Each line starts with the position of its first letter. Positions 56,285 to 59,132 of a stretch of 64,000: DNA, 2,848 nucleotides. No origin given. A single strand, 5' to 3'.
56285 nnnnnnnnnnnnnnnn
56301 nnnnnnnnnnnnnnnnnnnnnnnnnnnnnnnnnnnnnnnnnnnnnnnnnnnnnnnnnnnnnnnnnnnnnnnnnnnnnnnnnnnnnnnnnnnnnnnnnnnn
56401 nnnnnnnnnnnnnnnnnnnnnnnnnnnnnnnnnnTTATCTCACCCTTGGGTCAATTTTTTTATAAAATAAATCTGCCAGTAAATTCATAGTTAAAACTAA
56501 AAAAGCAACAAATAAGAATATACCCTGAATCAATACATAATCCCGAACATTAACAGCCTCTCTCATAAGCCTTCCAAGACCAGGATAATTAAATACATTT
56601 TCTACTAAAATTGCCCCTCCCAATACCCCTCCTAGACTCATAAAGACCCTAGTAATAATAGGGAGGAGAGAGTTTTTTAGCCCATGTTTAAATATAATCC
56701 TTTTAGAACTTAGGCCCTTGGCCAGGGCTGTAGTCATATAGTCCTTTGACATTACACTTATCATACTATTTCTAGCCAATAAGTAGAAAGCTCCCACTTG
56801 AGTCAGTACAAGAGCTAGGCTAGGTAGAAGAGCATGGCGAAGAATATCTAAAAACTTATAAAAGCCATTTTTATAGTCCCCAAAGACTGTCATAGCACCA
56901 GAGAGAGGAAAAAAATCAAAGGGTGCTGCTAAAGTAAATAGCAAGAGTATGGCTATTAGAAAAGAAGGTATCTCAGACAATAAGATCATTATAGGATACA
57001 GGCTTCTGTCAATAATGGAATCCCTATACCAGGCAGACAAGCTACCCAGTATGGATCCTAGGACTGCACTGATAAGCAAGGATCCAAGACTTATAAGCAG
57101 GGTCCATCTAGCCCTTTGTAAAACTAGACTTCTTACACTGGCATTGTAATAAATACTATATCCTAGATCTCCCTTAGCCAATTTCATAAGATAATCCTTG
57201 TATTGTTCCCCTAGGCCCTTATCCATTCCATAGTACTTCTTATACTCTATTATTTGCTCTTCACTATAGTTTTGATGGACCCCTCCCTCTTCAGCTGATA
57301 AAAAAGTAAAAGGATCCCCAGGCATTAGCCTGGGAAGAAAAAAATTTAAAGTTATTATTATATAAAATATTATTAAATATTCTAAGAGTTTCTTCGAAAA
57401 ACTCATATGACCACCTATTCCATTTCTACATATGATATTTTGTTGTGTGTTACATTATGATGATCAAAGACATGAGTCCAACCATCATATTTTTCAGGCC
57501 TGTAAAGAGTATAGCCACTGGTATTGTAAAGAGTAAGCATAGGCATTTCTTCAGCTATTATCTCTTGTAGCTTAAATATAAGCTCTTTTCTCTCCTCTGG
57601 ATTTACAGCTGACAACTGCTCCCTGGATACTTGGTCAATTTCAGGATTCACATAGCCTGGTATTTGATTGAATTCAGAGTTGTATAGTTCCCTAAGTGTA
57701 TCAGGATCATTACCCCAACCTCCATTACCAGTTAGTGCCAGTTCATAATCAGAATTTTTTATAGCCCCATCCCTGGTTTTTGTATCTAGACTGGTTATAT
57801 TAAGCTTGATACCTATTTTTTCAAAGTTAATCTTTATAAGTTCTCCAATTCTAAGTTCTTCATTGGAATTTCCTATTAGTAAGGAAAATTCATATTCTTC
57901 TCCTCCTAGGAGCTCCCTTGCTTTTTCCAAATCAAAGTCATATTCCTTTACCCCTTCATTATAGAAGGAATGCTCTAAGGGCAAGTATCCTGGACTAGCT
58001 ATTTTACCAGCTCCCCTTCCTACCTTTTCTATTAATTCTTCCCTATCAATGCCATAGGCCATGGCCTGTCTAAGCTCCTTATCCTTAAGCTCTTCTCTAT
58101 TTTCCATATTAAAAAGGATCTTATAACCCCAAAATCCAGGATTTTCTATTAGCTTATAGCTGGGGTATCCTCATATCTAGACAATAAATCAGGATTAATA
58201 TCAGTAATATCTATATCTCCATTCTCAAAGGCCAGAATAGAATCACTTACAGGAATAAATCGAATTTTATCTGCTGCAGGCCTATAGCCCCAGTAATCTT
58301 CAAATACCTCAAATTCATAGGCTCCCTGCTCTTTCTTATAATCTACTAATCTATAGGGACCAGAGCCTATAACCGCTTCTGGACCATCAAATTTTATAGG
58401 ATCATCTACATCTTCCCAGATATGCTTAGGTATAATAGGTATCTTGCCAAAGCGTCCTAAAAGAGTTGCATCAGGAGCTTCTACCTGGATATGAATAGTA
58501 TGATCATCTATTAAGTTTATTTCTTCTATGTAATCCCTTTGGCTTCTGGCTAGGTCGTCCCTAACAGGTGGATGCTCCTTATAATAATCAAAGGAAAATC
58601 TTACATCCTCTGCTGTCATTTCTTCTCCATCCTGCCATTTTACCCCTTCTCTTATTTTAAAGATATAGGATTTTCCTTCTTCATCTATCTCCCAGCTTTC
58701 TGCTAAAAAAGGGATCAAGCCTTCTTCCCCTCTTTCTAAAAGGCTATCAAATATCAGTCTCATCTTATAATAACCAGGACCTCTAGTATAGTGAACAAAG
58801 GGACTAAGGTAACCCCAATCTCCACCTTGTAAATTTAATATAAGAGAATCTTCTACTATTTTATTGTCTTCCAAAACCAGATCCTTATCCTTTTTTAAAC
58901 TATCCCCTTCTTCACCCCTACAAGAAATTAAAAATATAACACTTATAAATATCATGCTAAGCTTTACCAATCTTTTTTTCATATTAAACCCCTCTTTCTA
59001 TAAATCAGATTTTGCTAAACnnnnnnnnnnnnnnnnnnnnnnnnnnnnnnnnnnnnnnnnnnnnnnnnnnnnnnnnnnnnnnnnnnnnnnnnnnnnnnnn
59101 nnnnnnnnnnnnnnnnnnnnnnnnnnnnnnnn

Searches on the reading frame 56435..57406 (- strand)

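Call 60: search_protein_families(library=pfam, proteins=[window:56435-57406:-], max_evalue=0.00001)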
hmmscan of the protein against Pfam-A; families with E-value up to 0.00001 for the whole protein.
window:56435-57406:- (323 aa): 1 family
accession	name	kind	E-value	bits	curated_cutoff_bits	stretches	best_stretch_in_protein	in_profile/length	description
PF00528.27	BPD_transp_1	-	9.7e-44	149.7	26.4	1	117-323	1-183/184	Binding-protein-dependent transport system inner membrane component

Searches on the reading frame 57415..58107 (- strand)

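Call 60: search_protein_families(library=pfam, proteins=[window:57415-58107:-], max_evalue=0.00001)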
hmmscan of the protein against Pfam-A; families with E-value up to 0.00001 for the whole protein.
window:57415-58107:- (230 aa): 1 family
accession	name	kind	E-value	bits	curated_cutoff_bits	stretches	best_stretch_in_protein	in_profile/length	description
PF00496.27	SBP_bac_5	-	4.7e-24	85.6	32.4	1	4-147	210-365/368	Bacterial extracellular solute-binding proteins, family 5 Middle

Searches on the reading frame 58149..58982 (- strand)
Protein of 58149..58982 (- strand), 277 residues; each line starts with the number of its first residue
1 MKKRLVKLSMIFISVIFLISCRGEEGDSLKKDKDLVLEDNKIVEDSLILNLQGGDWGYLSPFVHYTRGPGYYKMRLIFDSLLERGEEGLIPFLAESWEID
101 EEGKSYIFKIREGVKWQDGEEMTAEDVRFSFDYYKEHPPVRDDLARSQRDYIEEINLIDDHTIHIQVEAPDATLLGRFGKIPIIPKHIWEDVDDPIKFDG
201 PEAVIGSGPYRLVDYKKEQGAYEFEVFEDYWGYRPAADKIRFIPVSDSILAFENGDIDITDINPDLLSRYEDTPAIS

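Call 60: search_protein_families(library=pfam, proteins=[window:58149-58982:-], max_evalue=0.00001)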
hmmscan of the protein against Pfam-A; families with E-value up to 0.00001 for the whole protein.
window:58149-58982:- (277 aa): 1 family
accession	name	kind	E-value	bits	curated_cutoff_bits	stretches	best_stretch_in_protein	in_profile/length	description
PF00496.27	SBP_bac_5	-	1.1e-43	150.2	32.4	1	89-276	2-191/368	Bacterial extracellular solute-binding proteins, family 5 Middle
